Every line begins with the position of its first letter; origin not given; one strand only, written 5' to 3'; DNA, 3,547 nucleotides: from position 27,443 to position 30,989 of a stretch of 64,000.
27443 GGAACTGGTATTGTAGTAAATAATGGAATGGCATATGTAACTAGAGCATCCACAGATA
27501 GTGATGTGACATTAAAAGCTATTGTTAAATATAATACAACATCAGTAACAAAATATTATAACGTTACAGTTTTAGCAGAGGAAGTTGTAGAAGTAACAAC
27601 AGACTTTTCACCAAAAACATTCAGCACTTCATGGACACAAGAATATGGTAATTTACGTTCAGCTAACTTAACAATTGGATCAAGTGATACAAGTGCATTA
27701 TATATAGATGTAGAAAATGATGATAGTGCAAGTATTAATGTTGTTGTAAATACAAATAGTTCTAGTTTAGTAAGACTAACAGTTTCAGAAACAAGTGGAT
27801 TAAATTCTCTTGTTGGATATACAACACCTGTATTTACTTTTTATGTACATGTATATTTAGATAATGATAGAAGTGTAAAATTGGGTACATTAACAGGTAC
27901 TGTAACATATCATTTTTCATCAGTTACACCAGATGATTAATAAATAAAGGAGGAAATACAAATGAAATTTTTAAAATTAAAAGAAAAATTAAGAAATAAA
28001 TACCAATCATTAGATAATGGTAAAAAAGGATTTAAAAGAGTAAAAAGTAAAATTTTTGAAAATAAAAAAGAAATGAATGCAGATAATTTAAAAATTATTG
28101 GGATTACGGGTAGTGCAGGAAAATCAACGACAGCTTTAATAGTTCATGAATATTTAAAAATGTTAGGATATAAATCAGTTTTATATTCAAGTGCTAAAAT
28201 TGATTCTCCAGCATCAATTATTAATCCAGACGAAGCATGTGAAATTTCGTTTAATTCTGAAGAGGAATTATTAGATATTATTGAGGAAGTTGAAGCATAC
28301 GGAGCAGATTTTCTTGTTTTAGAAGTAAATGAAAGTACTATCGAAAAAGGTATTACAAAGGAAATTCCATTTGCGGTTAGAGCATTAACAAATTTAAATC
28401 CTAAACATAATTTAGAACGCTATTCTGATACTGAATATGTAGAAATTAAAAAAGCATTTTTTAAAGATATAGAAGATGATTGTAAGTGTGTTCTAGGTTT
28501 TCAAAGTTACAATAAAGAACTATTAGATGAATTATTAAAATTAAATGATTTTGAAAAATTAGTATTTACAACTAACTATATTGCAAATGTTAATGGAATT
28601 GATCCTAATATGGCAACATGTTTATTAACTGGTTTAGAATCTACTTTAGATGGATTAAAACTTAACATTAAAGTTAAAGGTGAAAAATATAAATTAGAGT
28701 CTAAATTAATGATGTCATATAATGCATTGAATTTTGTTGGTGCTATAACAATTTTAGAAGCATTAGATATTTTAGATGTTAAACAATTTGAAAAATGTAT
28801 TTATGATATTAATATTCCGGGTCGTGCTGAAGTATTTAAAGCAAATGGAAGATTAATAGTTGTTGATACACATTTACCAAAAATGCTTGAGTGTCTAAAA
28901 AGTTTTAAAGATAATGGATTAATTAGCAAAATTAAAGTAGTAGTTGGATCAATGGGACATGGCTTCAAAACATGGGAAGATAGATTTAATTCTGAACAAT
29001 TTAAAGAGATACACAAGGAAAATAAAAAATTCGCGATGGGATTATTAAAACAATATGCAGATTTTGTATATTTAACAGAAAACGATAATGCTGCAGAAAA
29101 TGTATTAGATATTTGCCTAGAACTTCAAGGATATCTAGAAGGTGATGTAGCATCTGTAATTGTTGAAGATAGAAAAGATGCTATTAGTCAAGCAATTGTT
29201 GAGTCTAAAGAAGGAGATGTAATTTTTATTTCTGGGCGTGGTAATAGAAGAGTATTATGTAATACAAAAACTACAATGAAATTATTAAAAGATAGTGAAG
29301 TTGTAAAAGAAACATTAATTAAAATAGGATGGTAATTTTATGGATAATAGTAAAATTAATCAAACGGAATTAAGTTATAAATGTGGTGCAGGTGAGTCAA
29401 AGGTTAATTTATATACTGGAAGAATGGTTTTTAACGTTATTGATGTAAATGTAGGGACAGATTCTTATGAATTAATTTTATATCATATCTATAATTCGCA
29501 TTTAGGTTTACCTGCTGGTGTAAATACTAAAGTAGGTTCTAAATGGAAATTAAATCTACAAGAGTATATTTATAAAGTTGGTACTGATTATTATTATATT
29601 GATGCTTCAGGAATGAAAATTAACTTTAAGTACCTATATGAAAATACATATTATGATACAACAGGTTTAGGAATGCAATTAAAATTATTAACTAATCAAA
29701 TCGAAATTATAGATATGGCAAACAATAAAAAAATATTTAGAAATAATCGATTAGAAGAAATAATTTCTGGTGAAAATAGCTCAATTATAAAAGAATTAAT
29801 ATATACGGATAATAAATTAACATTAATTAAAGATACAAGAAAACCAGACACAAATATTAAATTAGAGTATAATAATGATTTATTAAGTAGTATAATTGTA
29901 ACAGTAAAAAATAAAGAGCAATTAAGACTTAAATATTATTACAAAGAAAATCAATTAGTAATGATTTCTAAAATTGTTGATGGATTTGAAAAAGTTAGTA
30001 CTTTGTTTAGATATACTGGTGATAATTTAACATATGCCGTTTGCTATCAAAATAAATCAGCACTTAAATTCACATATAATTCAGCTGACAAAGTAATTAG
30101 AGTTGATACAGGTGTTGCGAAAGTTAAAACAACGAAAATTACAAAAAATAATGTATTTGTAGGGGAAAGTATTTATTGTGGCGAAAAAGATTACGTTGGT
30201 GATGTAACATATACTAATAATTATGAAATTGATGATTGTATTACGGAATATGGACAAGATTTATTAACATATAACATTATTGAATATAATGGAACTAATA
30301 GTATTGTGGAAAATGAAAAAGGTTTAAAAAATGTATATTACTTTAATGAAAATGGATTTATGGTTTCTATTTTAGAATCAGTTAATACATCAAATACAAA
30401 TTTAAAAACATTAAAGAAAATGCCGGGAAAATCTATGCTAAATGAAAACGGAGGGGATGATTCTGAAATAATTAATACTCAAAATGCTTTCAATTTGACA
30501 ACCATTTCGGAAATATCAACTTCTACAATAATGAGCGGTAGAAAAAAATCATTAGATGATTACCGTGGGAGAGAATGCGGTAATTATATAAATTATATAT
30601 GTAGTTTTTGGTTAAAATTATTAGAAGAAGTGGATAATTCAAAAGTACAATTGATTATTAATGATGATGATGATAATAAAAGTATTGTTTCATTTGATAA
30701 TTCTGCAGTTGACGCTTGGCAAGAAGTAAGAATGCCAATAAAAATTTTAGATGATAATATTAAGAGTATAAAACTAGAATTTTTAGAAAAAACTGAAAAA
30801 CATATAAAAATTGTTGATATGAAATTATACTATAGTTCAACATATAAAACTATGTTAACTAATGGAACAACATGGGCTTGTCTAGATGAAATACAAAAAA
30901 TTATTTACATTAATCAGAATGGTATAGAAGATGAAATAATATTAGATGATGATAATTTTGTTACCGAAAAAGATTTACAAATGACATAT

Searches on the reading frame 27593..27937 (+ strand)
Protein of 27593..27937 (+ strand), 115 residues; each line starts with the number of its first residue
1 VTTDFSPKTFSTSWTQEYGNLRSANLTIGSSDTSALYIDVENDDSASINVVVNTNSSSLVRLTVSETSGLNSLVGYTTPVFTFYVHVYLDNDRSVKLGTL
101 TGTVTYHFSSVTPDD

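Call 72: find_homologous_proteins(query=A7, max_evalue=0.001)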
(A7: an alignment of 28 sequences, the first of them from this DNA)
Query A7 (28 sequences) (115 aa, profile of the alignment): 8 proteins with E <= 0.001 among 266 candidates.
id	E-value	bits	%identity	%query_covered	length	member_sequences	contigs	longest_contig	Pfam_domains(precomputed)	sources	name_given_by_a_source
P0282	6.3e-23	99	86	100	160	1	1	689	-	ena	-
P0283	3.0e-17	81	-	-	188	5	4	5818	-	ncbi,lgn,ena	-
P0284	7.3e-11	60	-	-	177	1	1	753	-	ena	-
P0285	1.4e-10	59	-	-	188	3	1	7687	-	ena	-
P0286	1.5e-10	59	44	8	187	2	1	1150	-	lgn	-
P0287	2.3e-10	58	44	8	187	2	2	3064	-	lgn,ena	-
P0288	8.9e-10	57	44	8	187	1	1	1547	-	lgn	-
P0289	8.0e-6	44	-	-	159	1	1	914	-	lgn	-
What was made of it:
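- Tried and rejected: Profile search for more X proteins: only 8 hits because of word-index limits (call 72).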

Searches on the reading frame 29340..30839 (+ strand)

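Call 85: search_protein_families(library=pfam, proteins=[window:29340-30839:+], max_evalue=1)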
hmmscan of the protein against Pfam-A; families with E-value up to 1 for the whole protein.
window:29340-30839:+ (500 aa): 2 families
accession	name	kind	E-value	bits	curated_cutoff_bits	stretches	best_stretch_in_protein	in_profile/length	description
PF20148.4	DUF6531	-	0.00044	21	24.1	1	21-96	3-74/74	Domain of unknown function (DUF6531)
PF17951.6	FAS_meander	-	0.16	12.2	23.1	0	426-498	44-113/146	Fatty acid synthase meander beta sheet domain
